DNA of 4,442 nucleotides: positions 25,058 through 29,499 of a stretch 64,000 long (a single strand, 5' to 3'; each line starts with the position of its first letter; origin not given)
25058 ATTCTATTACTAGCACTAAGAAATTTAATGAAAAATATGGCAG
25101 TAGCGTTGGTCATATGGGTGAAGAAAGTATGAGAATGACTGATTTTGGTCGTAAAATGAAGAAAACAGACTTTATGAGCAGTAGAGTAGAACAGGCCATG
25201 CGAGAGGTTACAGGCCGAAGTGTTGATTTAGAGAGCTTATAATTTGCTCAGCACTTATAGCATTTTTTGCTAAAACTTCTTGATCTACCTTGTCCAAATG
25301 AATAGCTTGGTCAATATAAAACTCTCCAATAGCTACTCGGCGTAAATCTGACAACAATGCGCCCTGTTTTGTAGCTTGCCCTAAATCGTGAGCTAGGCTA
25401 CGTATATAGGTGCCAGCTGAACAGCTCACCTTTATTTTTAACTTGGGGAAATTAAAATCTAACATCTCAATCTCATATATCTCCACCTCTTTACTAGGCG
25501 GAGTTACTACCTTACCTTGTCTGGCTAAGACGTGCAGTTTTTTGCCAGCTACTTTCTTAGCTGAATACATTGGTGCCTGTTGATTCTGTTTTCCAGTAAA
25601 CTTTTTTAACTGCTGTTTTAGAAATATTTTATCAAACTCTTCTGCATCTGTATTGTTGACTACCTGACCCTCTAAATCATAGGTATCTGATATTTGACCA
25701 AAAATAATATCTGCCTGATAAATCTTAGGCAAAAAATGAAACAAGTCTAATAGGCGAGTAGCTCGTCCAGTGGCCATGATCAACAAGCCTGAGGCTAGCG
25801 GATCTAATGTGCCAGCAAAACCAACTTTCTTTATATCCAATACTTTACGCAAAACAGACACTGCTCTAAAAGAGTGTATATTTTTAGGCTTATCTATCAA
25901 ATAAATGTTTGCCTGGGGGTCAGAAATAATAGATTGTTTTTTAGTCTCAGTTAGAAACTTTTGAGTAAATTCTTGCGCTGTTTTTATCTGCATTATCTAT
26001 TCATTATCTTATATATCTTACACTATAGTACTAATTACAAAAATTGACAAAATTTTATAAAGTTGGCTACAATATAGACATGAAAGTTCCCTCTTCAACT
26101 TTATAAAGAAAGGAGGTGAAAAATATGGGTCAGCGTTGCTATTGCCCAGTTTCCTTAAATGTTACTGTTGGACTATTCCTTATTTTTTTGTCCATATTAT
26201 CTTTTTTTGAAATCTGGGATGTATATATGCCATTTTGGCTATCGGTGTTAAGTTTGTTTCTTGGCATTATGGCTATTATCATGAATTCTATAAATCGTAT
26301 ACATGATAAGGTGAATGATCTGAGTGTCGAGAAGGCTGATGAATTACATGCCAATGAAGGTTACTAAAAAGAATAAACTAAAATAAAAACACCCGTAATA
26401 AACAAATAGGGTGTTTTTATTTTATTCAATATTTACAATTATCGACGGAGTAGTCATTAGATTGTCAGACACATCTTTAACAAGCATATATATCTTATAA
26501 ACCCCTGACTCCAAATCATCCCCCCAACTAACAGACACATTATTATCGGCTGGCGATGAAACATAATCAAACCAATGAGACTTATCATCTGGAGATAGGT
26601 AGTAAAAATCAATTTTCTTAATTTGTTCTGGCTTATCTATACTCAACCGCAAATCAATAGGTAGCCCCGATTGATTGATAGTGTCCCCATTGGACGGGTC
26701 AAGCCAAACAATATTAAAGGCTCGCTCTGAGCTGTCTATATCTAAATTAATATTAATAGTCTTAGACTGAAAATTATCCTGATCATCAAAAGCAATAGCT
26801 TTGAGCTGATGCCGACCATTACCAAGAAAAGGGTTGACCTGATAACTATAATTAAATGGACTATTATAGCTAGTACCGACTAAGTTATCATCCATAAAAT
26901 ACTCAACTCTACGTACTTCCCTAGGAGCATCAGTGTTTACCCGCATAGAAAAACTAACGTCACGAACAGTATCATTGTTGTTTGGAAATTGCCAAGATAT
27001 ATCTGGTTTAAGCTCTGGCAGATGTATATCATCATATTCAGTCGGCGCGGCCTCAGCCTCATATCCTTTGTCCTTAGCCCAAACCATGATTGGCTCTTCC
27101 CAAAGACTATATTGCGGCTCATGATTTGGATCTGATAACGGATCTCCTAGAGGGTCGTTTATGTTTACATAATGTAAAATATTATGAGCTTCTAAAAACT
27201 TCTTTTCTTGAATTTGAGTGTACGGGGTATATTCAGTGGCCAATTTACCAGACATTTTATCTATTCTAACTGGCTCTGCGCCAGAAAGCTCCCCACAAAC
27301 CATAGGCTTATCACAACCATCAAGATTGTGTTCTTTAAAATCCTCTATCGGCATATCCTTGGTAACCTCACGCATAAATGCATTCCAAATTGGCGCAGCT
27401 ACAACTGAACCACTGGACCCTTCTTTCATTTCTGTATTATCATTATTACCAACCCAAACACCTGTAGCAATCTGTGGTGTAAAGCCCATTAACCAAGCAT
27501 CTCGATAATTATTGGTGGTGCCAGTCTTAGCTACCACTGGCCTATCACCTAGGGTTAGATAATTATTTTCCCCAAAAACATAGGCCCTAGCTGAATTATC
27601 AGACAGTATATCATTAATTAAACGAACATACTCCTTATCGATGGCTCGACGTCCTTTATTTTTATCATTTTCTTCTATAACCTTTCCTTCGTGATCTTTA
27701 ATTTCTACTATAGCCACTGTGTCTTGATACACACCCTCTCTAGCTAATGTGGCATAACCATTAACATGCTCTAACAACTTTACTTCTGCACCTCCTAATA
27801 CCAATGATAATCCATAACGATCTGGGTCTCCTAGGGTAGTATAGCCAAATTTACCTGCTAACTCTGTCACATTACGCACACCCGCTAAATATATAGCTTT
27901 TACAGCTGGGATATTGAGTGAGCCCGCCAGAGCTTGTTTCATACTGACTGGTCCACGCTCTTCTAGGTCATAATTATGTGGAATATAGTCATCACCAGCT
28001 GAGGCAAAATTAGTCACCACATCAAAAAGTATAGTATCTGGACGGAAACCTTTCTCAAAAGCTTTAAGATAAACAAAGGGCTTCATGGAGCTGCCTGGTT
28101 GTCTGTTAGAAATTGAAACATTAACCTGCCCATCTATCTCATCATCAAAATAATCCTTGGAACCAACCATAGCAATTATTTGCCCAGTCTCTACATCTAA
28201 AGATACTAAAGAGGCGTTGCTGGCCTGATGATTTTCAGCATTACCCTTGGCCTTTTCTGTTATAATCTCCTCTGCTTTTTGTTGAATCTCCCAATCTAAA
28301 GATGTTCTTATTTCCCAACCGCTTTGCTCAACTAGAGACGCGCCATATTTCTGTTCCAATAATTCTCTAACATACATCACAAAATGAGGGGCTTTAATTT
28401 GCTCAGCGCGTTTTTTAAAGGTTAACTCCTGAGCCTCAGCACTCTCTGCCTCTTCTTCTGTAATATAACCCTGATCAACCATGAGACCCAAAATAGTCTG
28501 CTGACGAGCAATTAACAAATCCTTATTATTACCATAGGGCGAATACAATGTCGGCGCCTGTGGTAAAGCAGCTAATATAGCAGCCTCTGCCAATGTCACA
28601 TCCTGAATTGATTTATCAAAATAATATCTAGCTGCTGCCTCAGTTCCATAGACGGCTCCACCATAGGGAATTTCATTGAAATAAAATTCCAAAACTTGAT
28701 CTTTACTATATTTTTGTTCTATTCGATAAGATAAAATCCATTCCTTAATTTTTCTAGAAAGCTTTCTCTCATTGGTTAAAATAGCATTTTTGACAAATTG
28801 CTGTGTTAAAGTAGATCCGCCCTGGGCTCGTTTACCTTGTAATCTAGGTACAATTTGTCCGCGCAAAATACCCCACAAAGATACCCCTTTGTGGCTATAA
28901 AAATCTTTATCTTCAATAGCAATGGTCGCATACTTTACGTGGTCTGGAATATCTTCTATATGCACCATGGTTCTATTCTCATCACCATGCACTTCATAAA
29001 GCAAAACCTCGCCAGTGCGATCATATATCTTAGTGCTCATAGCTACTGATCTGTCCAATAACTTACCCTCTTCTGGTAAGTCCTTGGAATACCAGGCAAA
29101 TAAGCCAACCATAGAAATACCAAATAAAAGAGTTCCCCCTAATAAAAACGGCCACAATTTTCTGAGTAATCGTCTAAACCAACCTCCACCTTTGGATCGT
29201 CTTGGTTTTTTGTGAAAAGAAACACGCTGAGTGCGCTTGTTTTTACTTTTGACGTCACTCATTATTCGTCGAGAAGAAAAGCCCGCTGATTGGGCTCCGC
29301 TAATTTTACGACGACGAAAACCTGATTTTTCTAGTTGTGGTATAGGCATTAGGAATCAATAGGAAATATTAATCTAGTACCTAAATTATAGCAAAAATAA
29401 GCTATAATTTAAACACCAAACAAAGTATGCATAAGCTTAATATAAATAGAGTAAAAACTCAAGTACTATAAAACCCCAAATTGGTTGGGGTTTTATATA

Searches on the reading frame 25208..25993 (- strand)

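Call 44: search_protein_families(library=pfam, proteins=[window:25208-25993:-], max_evalue=0.0001)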
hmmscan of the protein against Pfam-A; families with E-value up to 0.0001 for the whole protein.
window:25208-25993:- (261 aa): 2 families
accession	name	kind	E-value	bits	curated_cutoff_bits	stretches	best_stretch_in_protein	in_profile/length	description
PF01509.24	TruB_N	-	1.3e-48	165.6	27.3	1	49-197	1-149/149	TruB family pseudouridylate synthase (N terminal domain)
PF16198.10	TruB_C_2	-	4.6e-08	33.5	29.3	1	198-248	1-50/66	tRNA pseudouridylate synthase B C-terminal domain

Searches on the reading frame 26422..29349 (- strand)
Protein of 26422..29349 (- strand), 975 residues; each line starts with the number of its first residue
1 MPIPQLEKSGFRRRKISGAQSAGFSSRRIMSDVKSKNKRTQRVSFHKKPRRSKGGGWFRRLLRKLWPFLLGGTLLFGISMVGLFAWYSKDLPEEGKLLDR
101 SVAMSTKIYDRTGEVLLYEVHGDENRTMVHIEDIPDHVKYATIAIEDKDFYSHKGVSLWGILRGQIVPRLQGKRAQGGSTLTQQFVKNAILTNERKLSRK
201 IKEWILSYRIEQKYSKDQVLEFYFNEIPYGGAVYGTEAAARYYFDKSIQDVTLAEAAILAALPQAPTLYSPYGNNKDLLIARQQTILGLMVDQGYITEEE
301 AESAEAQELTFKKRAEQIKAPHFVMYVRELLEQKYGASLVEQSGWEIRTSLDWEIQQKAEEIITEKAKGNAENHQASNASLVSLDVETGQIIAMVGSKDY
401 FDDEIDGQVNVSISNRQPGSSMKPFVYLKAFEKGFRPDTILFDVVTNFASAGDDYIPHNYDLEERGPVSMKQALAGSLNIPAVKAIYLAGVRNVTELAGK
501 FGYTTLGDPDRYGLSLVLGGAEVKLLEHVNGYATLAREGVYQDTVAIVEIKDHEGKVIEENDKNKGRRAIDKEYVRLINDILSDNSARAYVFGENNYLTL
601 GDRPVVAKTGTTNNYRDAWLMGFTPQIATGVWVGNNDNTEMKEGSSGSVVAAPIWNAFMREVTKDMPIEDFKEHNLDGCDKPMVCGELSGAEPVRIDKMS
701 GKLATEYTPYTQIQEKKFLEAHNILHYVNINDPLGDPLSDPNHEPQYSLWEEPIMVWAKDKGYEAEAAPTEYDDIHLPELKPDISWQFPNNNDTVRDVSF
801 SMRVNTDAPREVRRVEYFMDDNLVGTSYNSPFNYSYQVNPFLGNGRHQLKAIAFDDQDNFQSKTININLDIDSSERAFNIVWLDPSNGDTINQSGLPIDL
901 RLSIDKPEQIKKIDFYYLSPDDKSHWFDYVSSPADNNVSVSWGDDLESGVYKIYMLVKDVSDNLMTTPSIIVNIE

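Call 44: search_protein_families(library=pfam, proteins=[window:26422-29349:-], max_evalue=0.0001)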
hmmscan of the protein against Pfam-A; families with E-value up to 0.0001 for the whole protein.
window:26422-29349:- (975 aa): 3 families
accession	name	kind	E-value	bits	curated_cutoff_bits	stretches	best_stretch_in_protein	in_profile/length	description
PF00912.28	Transgly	-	1.3e-58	197.8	27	1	117-290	5-177/178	Transglycosylase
PF00905.27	Transpeptidase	-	1.6e-22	80.5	22.1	1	380-659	2-298/299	Penicillin binding protein transpeptidase domain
PF17957.7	Big_7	-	8.4e-14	52.4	24.1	1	782-851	1-70/70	Bacterial Ig domain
